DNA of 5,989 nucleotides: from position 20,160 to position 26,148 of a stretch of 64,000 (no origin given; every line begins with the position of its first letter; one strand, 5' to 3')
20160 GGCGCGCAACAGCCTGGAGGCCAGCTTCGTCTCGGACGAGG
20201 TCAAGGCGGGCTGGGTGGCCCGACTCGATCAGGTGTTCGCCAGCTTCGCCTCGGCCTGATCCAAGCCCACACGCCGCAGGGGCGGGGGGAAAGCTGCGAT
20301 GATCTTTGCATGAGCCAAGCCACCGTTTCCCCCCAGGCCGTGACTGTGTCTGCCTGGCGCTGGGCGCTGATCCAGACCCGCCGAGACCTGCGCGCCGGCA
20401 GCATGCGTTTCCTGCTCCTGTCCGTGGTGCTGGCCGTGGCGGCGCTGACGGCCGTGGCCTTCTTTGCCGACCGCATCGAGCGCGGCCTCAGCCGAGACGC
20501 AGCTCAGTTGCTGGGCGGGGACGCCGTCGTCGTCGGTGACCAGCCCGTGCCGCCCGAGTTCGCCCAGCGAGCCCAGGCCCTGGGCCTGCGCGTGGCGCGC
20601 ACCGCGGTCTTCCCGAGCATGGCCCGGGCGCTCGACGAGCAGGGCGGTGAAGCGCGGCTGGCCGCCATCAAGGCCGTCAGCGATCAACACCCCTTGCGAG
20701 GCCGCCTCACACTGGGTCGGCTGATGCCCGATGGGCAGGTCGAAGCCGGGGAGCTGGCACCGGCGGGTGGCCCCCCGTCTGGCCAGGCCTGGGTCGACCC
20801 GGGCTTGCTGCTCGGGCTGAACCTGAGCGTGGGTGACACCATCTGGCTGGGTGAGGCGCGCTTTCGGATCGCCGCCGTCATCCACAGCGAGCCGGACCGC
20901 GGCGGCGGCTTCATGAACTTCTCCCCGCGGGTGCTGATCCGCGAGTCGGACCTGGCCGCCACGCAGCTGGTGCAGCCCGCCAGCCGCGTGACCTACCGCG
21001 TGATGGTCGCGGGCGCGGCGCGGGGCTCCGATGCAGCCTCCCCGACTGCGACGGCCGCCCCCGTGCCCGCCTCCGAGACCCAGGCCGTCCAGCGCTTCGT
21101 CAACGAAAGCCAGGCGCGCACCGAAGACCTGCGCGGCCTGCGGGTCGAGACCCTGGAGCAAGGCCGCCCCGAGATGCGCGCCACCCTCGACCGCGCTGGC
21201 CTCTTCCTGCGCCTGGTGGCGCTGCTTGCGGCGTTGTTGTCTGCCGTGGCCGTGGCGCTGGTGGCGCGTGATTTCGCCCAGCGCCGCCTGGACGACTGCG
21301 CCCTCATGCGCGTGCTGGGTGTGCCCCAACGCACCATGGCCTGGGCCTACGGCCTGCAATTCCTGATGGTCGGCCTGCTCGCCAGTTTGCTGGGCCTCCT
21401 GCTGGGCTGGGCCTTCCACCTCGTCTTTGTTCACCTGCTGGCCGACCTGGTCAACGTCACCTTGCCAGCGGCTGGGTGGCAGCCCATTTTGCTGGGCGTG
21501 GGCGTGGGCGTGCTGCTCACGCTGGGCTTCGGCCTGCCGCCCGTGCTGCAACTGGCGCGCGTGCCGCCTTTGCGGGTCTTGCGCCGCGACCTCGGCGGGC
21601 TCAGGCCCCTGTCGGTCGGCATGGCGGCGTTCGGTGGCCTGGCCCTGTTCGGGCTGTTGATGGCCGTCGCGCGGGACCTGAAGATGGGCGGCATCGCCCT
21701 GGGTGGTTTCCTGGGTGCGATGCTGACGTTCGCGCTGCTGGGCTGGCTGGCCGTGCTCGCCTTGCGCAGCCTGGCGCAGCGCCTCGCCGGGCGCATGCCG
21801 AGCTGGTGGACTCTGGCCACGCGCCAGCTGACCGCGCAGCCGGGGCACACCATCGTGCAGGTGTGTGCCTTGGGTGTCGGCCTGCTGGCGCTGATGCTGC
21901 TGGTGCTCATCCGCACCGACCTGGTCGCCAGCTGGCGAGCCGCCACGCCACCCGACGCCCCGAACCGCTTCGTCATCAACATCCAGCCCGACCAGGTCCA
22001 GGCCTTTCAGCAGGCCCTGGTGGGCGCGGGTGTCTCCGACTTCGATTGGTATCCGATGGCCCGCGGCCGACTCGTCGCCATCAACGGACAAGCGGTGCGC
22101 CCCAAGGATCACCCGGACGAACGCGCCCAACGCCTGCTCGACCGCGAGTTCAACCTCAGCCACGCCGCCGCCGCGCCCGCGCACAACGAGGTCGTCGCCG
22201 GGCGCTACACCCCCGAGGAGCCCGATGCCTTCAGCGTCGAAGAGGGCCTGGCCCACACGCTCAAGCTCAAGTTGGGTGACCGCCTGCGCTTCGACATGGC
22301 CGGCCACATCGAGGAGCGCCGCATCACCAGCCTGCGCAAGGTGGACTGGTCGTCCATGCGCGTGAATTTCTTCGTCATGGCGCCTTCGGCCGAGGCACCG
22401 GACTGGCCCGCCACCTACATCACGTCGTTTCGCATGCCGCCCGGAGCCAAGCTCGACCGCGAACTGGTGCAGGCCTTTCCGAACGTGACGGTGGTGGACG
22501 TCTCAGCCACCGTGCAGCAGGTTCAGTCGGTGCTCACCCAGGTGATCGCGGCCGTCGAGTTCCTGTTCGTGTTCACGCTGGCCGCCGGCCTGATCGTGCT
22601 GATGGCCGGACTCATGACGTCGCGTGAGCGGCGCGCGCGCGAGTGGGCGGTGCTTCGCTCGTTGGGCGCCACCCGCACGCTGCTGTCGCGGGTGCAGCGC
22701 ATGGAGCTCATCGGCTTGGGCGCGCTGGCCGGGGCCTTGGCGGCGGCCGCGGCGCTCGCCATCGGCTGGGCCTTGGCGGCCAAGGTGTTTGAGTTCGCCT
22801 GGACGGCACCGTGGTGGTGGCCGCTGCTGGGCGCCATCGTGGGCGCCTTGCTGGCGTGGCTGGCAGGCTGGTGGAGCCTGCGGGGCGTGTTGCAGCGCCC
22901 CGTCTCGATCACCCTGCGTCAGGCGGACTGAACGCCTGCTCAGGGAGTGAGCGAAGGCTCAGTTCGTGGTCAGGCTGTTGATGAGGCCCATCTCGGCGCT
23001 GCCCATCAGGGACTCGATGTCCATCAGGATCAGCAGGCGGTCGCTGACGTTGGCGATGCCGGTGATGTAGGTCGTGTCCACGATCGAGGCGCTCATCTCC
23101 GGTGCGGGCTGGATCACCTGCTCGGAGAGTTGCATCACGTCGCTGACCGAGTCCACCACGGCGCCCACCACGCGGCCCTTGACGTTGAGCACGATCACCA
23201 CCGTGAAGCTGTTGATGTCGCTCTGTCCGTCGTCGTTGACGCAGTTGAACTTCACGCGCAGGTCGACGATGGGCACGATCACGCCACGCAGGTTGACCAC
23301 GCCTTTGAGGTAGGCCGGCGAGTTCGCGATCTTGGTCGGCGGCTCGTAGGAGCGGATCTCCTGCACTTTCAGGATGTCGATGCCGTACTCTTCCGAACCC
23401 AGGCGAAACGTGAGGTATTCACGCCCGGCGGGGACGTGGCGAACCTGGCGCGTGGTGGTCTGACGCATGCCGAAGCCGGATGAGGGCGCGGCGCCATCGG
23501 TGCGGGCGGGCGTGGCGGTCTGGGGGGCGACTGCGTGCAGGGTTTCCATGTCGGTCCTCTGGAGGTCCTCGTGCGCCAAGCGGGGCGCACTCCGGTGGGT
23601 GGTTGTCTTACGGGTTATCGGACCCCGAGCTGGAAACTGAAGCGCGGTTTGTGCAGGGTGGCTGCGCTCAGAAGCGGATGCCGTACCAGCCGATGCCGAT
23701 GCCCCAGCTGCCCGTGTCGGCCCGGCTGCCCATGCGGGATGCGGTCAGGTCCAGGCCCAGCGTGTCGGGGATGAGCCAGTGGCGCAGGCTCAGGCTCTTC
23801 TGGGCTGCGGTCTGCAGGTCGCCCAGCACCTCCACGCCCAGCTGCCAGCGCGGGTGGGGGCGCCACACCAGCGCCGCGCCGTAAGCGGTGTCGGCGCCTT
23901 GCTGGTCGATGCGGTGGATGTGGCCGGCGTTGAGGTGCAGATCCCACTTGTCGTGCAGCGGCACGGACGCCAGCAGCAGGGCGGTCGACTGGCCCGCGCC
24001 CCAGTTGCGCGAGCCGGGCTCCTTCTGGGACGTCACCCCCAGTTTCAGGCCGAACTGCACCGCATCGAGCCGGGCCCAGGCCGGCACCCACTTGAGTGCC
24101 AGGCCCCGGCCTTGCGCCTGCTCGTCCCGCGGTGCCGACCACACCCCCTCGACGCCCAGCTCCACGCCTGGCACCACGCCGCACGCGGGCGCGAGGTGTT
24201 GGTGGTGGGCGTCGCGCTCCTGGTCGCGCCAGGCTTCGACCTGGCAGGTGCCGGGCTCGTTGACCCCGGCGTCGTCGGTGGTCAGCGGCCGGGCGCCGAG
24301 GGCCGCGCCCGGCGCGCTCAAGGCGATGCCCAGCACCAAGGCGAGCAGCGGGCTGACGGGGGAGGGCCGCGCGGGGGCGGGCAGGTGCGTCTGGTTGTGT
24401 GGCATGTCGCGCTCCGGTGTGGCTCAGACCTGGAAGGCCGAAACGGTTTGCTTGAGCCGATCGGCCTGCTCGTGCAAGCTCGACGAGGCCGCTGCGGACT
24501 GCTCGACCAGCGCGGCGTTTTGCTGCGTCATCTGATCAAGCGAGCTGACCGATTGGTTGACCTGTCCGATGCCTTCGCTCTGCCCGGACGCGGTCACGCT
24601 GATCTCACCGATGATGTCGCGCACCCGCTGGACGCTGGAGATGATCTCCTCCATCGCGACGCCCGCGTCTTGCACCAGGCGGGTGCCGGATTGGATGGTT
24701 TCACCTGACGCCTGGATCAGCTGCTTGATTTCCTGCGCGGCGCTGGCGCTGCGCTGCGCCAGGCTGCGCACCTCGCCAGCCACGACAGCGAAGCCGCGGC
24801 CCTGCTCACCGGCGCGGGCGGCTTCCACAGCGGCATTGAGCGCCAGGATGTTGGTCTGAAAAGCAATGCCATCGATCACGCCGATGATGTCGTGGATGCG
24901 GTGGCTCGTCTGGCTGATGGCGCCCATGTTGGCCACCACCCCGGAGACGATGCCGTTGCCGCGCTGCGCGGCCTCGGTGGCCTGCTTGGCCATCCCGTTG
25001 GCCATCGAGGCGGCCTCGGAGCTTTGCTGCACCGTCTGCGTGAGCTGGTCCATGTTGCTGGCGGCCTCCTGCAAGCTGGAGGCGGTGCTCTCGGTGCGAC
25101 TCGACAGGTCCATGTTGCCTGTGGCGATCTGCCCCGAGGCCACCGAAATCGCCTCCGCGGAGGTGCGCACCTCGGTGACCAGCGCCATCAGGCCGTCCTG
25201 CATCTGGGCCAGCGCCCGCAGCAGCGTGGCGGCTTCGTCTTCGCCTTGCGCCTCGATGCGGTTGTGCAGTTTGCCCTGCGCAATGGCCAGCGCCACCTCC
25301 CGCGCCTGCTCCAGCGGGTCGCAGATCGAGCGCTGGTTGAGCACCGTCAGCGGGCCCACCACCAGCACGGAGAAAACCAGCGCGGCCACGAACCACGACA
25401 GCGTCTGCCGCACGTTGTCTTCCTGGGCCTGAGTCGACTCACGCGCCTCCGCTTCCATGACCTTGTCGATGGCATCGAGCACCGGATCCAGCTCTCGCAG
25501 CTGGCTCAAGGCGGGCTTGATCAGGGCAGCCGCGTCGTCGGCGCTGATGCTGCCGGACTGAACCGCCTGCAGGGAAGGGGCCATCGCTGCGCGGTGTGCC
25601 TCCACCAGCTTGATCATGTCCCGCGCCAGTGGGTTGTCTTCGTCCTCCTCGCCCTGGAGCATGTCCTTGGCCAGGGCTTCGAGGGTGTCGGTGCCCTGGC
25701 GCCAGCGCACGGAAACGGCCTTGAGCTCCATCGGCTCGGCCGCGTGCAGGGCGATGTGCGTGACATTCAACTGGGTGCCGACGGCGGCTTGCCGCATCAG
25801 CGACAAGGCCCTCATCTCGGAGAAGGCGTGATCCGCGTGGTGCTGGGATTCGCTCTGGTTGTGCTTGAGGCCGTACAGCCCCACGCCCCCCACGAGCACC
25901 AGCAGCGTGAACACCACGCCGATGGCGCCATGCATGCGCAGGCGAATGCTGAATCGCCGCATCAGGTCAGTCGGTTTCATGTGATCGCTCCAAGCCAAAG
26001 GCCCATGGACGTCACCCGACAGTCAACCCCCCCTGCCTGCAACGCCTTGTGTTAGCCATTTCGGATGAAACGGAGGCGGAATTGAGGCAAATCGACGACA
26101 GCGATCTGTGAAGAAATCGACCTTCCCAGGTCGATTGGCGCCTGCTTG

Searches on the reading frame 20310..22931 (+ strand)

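Call 11: search_protein_families(library=pfam, proteins=[window:20310-22931:+], max_evalue=0.001)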
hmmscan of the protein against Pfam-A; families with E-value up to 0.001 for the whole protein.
window:20310-22931:+ (873 aa): 2 families
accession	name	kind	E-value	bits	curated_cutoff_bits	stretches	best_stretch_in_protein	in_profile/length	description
PF02687.27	FtsX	-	1.7e-21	76.9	25.5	2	302-420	2-120/120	FtsX-like permease C-terminal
PF12704.14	MacB_PCD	-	6.9e-06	26.9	27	1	36-234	5-190/207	MacB-like periplasmic core domain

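Call 12: search_protein_families(library=ncbifam, proteins=[window:20310-22931:+], max_evalue=0.00001)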
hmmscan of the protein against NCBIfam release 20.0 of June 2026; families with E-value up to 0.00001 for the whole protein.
window:20310-22931:+ (873 aa): 1 family
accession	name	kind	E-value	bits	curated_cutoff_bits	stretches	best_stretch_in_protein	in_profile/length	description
NF041854.1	ABC_perm_YbbP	equivalog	2.7e-137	458.9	999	1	24-858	7-797/806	putative ABC transporter permease subunit YbbP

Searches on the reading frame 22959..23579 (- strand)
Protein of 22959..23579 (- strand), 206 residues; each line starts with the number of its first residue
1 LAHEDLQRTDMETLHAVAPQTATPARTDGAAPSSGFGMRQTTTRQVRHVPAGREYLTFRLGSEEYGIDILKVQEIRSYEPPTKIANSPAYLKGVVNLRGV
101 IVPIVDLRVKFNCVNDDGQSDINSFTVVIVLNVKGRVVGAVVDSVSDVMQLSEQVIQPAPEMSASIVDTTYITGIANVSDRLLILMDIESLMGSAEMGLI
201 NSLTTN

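Call 11: search_protein_families(library=pfam, proteins=[window:22959-23579:-], max_evalue=0.001)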
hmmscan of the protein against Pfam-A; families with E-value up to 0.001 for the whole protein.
window:22959-23579:- (206 aa): 1 family
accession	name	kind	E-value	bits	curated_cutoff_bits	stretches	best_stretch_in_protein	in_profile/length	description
PF01584.24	CheW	-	2.7e-35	121.4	23.5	1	54-195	1-137/138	CheW-like domain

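Call 12: search_protein_families(library=ncbifam, proteins=[window:22959-23579:-], max_evalue=0.00001)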
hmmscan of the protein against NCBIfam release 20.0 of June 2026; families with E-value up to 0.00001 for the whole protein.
window:22959-23579:- (206 aa): 1 family
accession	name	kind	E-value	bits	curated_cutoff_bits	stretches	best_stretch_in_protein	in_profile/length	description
NF007903.0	PRK10612.1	equivalog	2.7e-58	196.4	260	1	45-204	9-163/167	chemotaxis protein CheW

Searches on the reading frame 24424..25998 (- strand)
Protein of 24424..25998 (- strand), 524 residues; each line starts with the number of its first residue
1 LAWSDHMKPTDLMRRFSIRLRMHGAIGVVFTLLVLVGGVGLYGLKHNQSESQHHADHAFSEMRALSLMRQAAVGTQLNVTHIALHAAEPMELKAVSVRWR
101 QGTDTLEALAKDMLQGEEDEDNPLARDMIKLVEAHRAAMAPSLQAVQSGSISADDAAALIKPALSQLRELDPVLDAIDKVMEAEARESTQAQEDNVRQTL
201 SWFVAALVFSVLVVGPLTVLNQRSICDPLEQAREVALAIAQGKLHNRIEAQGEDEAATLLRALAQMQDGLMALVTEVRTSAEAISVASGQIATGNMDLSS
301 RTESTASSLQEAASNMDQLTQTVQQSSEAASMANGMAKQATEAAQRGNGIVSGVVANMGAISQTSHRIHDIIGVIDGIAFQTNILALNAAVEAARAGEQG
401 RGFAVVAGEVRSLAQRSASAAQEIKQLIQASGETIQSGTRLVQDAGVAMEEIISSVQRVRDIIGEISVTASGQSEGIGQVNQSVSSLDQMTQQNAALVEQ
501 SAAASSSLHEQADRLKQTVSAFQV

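Call 11: search_protein_families(library=pfam, proteins=[window:24424-25998:-], max_evalue=0.001)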
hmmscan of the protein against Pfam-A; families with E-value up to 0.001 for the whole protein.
window:24424-25998:- (524 aa): 4 families
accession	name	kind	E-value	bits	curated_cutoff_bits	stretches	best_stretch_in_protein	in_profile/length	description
PF00015.26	MCPsignal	-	5e-51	173.4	34.6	1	335-491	2-172/172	Methyl-accepting chemotaxis protein (MCP) signalling domain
PF02203.21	TarH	-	3.8e-08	33.9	25.2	1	13-153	2-146/177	Tar ligand binding domain homologue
PF00672.30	HAMP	-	1.6e-06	28.8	25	1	225-270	6-51/53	HAMP domain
PF12729.13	4HB_MCP_1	-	0.00024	21.2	27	1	16-196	2-178/181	Four helix bundle sensory module for signal transduction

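Call 12: search_protein_families(library=ncbifam, proteins=[window:24424-25998:-], max_evalue=0.00001)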
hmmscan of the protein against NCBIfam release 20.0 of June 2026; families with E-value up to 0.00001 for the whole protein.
window:24424-25998:- (524 aa): 9 families
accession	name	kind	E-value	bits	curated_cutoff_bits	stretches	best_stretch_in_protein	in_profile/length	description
NF047851.1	MCPCitTducer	equivalog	6.2e-102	342.4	900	1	171-524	160-516/553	methyl-accepting chemotaxis citrate transducer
NF011615.0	PRK15041.1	equivalog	6e-97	325.6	947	1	186-524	176-517/554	methyl-accepting chemotaxis protein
NF011622.0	PRK15048.1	equivalog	6.1e-94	316.1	900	1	135-523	130-514/553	methyl-accepting chemotaxis protein II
NF041847.1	transduc_aer2_vibrio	equivalog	1.3e-89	301.5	1200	1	224-523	454-753/804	aerotaxis transducer Aer2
NF007309.0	PRK09793.1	equivalog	5.5e-88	296.2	903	1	177-523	170-512/533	methyl-accepting chemotaxis protein IV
NF058645.1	MCPCtpMPsAe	equivalog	5.5e-27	94.7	900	1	181-524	185-558/558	methyl-accepting chemotaxis protein CtpM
NF050802.1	AspChtxCcaA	equivalog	1.1e-20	73.7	1300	1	310-429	514-633/700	aspartate chemotaxis receptor CcaA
NF040691.1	MtrAB_MtrB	equivalog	5.7e-10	38.8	450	1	188-277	178-264/507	MtrAB system histidine kinase MtrB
NF033092.0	HK_WalK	equivalog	1.7e-06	26.9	725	1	189-271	165-247/594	cell wall metabolism sensor histidine kinase WalK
